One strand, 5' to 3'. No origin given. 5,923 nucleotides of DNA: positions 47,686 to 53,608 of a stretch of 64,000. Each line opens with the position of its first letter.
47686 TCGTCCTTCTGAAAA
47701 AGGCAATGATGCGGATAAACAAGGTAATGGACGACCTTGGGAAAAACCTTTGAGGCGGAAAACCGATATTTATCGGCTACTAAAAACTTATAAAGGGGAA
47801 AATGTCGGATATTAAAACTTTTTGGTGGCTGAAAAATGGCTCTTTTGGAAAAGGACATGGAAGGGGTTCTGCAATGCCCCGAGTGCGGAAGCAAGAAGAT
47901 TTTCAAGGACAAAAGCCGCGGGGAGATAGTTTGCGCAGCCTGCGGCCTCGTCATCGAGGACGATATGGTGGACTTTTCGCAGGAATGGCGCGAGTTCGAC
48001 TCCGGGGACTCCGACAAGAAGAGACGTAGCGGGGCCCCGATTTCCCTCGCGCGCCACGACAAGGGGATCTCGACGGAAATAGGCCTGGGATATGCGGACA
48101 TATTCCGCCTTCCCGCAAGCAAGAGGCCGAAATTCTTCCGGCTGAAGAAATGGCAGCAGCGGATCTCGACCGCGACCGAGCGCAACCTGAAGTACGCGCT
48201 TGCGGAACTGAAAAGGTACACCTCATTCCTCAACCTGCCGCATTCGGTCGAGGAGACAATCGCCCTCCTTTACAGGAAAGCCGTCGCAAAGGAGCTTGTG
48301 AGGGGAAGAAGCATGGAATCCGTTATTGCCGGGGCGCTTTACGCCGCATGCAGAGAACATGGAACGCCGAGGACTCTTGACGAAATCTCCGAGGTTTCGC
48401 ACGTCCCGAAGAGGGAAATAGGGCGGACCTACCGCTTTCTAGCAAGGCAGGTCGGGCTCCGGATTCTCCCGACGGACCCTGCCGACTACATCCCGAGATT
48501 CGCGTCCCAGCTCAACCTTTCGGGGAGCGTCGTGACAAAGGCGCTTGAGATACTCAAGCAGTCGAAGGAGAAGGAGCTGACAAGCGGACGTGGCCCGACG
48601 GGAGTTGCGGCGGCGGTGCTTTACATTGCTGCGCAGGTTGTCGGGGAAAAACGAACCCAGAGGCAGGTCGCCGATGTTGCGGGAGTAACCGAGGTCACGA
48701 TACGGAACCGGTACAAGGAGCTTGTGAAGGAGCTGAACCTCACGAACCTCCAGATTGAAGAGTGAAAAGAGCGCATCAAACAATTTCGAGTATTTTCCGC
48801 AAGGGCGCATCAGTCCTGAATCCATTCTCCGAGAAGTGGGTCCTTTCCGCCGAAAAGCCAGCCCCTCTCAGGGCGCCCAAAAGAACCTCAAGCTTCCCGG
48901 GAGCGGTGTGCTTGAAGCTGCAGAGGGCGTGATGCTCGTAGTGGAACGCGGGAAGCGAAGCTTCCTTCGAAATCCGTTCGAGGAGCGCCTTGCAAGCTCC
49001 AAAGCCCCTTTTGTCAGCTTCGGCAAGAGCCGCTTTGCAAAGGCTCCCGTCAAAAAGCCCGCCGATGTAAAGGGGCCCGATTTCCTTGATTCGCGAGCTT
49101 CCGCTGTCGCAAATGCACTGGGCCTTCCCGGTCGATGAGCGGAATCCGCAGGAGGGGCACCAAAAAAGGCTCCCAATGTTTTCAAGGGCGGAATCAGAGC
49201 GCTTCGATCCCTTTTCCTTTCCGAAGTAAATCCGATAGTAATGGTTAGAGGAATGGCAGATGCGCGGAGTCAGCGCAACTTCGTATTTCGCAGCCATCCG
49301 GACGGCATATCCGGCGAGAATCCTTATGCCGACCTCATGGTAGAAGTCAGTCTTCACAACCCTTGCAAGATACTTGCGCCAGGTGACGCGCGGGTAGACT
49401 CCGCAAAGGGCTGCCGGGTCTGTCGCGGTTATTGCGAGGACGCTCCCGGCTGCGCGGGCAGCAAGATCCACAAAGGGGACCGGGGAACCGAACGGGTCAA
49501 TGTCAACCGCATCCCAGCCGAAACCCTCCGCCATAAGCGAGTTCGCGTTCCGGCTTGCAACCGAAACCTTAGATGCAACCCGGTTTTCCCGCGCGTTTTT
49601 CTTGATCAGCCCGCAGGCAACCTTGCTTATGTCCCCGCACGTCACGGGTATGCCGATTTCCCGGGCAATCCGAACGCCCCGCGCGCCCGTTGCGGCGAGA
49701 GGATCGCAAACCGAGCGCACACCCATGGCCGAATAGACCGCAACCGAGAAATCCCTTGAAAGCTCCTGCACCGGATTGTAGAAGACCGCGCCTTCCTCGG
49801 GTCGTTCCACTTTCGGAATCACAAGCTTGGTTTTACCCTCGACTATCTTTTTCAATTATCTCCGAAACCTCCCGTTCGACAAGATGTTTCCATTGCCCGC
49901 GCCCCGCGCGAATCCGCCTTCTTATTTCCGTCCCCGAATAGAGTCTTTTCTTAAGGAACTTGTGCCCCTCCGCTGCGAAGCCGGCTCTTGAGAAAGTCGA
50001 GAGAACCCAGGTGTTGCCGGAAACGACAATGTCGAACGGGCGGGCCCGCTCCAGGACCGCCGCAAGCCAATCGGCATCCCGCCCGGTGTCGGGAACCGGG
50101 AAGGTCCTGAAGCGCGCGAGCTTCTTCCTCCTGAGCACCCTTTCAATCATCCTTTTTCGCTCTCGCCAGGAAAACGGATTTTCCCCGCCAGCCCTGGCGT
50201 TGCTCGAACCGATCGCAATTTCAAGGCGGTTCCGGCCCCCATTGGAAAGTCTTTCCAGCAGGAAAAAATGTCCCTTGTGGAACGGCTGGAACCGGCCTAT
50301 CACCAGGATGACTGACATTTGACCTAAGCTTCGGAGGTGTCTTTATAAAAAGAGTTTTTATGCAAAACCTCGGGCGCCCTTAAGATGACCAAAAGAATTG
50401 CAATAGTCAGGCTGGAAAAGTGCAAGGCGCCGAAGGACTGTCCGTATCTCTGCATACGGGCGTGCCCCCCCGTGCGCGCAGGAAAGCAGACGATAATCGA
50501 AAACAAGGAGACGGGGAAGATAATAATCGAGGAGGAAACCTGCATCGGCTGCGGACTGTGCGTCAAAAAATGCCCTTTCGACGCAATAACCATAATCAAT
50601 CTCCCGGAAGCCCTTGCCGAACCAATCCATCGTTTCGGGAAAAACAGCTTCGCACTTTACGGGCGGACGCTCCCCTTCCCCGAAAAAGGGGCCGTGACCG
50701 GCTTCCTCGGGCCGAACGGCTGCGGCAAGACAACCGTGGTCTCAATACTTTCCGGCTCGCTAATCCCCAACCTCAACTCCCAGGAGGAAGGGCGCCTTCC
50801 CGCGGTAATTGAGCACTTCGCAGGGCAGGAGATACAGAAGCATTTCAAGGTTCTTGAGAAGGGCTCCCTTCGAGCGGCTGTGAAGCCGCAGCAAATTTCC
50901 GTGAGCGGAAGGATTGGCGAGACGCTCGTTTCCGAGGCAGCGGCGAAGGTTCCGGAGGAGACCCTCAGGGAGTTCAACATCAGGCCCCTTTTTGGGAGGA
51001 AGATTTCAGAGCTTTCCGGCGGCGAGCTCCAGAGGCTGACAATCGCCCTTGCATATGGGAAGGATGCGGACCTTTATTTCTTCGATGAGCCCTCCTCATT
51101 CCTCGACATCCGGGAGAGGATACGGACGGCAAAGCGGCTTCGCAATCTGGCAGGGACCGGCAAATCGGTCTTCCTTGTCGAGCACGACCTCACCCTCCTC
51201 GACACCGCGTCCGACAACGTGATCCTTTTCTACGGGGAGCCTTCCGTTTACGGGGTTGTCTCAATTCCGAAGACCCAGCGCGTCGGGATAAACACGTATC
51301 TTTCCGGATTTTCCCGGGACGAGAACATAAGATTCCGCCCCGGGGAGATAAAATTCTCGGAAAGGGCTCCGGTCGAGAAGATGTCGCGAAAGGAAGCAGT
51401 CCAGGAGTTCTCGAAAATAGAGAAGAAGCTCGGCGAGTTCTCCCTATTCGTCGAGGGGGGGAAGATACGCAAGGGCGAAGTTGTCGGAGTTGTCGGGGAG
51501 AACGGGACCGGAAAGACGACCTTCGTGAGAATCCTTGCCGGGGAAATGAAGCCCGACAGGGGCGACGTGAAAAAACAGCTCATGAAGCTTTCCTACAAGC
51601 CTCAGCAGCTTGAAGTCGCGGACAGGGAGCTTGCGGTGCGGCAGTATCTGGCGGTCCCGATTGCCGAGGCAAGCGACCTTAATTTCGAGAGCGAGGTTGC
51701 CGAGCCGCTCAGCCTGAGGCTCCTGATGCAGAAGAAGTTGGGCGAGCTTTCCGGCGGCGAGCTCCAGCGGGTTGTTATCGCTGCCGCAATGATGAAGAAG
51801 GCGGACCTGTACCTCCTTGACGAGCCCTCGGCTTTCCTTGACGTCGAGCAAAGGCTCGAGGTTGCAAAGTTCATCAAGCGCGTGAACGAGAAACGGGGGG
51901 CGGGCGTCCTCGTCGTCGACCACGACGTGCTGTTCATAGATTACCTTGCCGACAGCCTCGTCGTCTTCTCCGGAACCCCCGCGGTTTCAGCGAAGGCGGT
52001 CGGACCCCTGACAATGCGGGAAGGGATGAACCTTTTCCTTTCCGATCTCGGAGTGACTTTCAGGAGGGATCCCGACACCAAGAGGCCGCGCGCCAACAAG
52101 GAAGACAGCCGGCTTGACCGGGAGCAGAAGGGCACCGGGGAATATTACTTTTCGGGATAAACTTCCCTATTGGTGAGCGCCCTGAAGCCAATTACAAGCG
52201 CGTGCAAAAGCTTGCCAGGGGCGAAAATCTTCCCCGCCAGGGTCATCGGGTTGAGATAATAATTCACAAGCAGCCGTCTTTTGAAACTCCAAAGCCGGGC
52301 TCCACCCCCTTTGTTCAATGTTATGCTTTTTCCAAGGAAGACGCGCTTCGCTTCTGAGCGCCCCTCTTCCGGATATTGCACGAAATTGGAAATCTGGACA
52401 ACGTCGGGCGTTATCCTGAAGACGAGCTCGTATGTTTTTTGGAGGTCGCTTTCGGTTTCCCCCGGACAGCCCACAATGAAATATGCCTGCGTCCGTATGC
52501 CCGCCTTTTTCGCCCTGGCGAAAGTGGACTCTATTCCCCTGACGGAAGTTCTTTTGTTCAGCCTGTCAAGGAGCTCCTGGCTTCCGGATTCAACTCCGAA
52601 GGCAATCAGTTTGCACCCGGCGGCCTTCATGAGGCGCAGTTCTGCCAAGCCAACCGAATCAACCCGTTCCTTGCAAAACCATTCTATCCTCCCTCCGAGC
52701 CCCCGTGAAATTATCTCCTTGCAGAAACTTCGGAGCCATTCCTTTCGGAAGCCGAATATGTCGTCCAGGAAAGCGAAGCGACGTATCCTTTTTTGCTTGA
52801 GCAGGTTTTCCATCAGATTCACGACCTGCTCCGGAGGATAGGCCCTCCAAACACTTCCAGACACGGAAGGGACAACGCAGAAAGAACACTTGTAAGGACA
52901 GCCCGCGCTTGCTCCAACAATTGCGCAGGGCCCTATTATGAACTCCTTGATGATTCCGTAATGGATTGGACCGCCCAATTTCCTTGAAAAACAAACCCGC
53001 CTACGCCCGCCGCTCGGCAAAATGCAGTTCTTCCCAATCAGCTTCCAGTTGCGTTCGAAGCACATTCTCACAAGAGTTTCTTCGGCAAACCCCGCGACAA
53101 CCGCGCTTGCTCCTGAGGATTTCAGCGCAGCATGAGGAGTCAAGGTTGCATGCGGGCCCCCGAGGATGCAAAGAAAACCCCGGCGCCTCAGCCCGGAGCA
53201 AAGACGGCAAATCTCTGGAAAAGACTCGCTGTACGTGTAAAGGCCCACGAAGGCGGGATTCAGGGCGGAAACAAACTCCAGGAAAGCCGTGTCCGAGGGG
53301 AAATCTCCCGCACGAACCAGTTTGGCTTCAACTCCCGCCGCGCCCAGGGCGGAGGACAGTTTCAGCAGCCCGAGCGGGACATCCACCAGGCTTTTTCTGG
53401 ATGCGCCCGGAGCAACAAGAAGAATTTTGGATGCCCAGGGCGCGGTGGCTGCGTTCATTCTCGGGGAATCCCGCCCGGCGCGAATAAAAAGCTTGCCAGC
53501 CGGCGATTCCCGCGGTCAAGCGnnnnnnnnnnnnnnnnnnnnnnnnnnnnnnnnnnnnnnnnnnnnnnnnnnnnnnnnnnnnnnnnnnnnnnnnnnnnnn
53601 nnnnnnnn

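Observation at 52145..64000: Bidirectional cluster of five radical SAM enzymes with a UbiA-like protein and membrane glycosyltransferase-like proteins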

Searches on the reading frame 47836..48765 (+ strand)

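Call 15: search_protein_families(library=pfam, proteins=[window:47836-48765:+], max_evalue=0.001)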
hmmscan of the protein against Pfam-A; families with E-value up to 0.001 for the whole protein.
window:47836-48765:+ (309 aa): 3 families
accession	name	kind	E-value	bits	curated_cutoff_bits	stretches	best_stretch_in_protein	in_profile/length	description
PF00382.24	TFIIB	-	6.9e-49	164.3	23.6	2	213-298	6-91/92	Transcription factor TFIIB repeat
PF08271.17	Zn_Ribbon_TF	-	3.3e-16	59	29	1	13-54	2-43/43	TFIIB zinc-binding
PF04545.22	Sigma70_r4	-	0.0001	22.2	24.1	0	270-295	18-43/50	Sigma-70, region 4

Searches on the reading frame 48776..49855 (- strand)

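Call 15: search_protein_families(library=pfam, proteins=[window:48776-49855:-], max_evalue=0.001)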
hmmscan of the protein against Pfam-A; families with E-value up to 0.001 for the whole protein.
window:48776-49855:- (359 aa): 1 family
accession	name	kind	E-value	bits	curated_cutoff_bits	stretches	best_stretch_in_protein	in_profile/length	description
PF02005.22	TRM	-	2.5e-84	284.1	27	1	18-358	14-374/376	N2,N2-dimethylguanosine tRNA methyltransferase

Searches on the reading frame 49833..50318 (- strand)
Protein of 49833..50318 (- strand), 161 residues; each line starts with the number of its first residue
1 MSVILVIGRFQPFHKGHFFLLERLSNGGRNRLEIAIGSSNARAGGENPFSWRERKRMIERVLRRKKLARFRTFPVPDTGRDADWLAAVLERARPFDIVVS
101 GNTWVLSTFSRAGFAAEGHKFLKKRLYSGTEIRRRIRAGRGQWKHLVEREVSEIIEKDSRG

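Call 15: search_protein_families(library=pfam, proteins=[window:49833-50318:-], max_evalue=0.001)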
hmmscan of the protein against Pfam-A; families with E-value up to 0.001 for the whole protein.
window:49833-50318:- (161 aa): 2 families
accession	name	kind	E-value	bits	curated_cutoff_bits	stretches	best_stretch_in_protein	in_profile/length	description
PF01467.32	CTP_transf_like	-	1.6e-09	38.5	21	1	6-93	2-92/133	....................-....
PF05636.17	HIGH_NTase1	-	0.00037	20.3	27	0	1-40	1-40/402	HIGH Nucleotidyl Transferase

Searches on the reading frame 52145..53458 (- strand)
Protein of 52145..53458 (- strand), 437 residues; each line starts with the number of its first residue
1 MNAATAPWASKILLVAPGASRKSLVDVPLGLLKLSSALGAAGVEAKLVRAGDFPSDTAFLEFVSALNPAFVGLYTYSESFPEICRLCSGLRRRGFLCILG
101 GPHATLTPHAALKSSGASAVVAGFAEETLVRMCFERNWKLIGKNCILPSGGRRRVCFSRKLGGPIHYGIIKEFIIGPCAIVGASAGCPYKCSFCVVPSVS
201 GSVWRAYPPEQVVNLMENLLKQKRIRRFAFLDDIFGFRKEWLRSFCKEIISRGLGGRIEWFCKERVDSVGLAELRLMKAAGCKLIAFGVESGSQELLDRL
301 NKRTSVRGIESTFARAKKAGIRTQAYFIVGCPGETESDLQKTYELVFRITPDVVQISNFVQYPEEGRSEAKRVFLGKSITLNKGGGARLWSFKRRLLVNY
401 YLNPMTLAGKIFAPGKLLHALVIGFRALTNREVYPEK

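Call 4: search_protein_families(library=pfam, proteins=[window:52145-53458:-], max_evalue=0.01)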
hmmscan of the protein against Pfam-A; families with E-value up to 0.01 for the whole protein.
window:52145-53458:- (437 aa): 2 families
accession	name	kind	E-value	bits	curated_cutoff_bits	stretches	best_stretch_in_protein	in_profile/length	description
PF04055.27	Radical_SAM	-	4.3e-21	76.2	29.5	1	185-346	5-166/166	Radical SAM superfamily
PF02310.24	B12-binding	-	2e-10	41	32.1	1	28-130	14-118/121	B12 binding domain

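Call 5: search_protein_families(library=ncbifam, proteins=[window:52145-53458:-], max_evalue=0.01)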
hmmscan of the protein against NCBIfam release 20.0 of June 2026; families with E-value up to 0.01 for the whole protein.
window:52145-53458:- (437 aa): 31 families (the best 25 are shown)
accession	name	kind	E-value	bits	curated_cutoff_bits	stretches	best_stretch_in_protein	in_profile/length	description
TIGR04479.1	bcpD_PhpK_rSAM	subfamily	8e-34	116.9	600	1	165-356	228-416/504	PhpK family radical SAM P-methyltransferase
NF050148.1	rSAM_ApyD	equivalog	3.7e-31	108.2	750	2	181-350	202-367/645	RiPP biosynthesis radical SAM protein ApyD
TIGR03471.1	HpnJ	equivalog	5e-28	98.2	577.6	1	173-363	192-379/472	hopanoid biosynthesis associated radical SAM protein HpnJ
TIGR02026.1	BchE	equivalog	4.8e-27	95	481.35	1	178-360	194-376/497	magnesium-protoporphyrin IX monomethyl ester anaerobic oxidative cyclase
TIGR04072.2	rSAM_ladder_B12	equivalog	5.4e-27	94.5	360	1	91-347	94-347/443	lipid biosynthesis B12-binding/radical SAM protein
TIGR04385.1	B12_rSAM_cofa1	equivalog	8.8e-26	91.1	450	1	157-349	176-364/438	B12 lower ligand biosynthesis radical SAM protein BzaD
TIGR04013.1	B12_SAM_MJ_1487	hypoth_equivalog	9.7e-24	83.9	251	2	60-228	35-202/382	TIGR04013 family B12-binding domain/radical SAM domain-containing protein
NF033070.1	rSAM_AprD4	equivalog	9.1e-22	77.6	500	1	181-349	199-366/456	AprD4 family radical SAM diol-dehydratase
TIGR04014.1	B12_SAM_MJ_0865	equivalog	1.7e-20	73.2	360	1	86-357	60-344/434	methyl-coenzyme M reductase glutamine C-methyltransferase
TIGR04295.1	B12_rSAM_oligo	hypoth_equivalog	7.3e-19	67.8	400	2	171-307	193-319/422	TIGR04295 family B12-binding domain-containing radical SAM protein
TIGR00089.1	TIGR00089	subfamily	2.4e-15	56.3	251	2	282-363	249-332/429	MiaB/RimO family radical SAM methylthiotransferase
TIGR04367.1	HpnR_B12_rSAM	equivalog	4e-15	55.3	650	1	175-364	183-366/490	hopanoid C-3 methylase HpnR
NF045585.1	rSAM_slr0320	equivalog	1.5e-13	50.1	775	1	181-322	238-380/511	photosystem II high light acclimation radical SAM protein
TIGR01578.1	MiaB-like-B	hypoth_equivalog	3.3e-12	45.9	314.7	2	284-366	245-329/421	tRNA (N(6)-L-threonylcarbamoyladenosine(37)-C(2))-methylthiotransferase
NF040542.1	rSAM_RCCLKC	equivalog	3.8e-10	39.5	450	1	171-347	176-348/423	arsinothricin biosynthesis radical SAM protein ArsL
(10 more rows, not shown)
